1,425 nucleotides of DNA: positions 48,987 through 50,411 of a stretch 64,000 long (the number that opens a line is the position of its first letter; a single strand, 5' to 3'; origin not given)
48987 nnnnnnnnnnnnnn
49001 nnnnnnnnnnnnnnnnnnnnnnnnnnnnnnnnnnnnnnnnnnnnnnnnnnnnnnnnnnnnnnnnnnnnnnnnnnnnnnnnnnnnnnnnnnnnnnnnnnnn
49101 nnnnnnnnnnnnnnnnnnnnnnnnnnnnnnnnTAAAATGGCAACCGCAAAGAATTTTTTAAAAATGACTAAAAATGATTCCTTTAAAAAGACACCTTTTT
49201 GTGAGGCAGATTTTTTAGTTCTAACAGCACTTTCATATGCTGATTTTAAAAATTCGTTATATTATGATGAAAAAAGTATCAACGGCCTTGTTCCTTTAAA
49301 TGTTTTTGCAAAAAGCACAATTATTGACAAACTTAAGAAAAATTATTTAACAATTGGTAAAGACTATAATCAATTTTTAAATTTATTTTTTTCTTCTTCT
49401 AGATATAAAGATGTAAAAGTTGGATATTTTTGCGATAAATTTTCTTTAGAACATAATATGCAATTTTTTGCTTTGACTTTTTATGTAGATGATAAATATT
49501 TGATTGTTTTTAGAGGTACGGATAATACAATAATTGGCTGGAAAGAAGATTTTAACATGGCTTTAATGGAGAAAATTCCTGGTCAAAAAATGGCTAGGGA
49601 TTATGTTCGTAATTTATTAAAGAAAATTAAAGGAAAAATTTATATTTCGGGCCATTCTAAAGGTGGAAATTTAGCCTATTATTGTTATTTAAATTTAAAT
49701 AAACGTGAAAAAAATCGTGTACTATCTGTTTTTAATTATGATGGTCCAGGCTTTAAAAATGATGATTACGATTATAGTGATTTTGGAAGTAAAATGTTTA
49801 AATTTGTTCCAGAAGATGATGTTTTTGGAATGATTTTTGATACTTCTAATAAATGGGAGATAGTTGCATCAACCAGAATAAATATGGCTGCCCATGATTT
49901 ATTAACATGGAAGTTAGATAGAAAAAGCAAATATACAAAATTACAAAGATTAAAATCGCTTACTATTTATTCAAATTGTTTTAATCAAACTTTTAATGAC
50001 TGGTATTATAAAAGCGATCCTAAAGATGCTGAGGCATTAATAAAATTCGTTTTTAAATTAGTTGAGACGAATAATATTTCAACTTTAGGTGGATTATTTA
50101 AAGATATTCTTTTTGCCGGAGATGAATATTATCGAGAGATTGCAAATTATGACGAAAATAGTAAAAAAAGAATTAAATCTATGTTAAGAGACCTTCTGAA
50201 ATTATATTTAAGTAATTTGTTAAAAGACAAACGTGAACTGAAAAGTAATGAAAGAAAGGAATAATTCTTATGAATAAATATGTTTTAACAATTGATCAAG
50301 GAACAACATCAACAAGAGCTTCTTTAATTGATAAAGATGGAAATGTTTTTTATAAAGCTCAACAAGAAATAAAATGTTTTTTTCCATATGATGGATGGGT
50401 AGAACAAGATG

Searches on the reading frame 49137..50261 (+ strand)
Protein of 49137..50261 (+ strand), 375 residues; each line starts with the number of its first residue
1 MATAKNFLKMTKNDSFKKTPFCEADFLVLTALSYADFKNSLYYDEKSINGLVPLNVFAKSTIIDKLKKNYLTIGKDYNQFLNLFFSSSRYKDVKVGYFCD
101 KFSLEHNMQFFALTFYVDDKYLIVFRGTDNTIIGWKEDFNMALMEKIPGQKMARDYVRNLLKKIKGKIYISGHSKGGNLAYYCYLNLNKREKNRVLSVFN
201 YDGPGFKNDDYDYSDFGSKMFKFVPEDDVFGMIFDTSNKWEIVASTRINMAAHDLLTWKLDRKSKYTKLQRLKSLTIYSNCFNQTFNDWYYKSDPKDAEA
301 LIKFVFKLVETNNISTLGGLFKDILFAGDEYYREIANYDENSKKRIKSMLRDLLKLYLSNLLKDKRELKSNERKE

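Call 3: search_protein_families(library=pfam, proteins=[window:49137-50261:+], max_evalue=1)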
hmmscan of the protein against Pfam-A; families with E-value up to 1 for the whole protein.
window:49137-50261:+ (375 aa): 4 families
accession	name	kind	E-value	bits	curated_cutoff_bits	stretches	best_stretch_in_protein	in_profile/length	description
PF11187.14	Mbeg1-like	-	5.5e-61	206.3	21.1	1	86-306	3-223/224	Mbeg1-like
PF01764.32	Lipase_3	-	0.00015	22.1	22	1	154-229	50-131/140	Lipase (class 3)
PF07859.19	Abhydrolase_3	-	0.13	12.5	25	1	165-194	70-99/210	alpha/beta hydrolase fold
PF00975.26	Thioesterase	-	0.2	12.3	26.4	1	151-204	50-103/226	Thioesterase domain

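Call 4: search_protein_families(library=ncbifam, proteins=[window:49137-50261:+], max_evalue=1)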
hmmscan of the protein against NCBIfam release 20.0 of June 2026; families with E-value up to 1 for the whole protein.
window:49137-50261:+ (375 aa): 2 families
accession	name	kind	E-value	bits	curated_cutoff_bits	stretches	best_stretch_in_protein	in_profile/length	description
NF047388.1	SA1320_fam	subfamily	1.1e-06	27.4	230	1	120-243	2-123/644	SA1320 family protein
NF058665.1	HaHSL_fam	equivalog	0.15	11.4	320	1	155-195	116-159/260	hormone-sensitive lipase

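Call 69: search_protein_families(library=padloc, proteins=[window:49137-50261:+], max_evalue=0.1)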
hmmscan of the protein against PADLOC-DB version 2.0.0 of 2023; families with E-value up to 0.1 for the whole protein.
window:49137-50261:+ (375 aa): 0 families
